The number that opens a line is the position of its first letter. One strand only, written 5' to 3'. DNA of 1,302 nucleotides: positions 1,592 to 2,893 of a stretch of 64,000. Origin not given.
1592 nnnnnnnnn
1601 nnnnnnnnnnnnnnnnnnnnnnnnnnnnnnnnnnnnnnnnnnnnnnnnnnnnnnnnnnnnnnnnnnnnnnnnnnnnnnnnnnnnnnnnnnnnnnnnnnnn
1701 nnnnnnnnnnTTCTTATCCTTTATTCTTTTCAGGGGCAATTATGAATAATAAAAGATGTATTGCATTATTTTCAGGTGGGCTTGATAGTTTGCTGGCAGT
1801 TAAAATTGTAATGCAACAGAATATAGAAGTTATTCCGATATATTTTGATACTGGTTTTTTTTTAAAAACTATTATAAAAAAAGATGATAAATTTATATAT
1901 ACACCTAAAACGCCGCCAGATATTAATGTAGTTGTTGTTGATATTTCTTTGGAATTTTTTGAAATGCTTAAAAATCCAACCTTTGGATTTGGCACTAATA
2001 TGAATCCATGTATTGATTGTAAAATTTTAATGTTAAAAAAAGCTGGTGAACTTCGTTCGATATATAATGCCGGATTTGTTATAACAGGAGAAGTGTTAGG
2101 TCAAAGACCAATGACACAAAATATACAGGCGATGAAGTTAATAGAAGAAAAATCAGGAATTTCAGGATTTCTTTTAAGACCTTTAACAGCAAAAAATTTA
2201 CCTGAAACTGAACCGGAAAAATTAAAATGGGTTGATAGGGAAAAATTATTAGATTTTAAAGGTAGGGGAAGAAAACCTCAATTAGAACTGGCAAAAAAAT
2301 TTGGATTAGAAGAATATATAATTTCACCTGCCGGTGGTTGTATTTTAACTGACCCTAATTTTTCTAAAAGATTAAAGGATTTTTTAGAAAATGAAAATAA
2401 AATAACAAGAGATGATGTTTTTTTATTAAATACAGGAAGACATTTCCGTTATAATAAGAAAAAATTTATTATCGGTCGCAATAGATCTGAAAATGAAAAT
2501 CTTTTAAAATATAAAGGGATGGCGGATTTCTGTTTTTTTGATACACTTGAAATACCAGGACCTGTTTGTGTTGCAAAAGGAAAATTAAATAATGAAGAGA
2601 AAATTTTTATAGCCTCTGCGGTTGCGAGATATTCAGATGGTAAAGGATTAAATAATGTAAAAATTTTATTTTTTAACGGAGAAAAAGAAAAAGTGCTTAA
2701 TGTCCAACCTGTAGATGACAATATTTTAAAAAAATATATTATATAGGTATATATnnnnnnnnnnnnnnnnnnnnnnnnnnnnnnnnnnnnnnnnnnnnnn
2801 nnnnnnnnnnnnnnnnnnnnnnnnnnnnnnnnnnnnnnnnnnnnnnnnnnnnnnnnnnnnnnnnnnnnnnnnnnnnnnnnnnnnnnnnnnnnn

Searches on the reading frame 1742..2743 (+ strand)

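Call 49: search_protein_families(library=pfam, proteins=[window:1742-2743:+], max_evalue=0.00001)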
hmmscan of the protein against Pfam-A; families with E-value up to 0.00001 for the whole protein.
window:1742-2743:+ (334 aa): 2 families
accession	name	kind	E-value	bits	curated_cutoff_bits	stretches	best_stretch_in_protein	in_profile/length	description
PF18297.6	NFACT-R_2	-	2.3e-20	73.1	26.9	1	232-333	1-104/104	NFACT protein RNA binding domain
PF02568.20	ThiI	-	1.3e-08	35.1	20.5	1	5-149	5-145/197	Thiamine biosynthesis protein (ThiI)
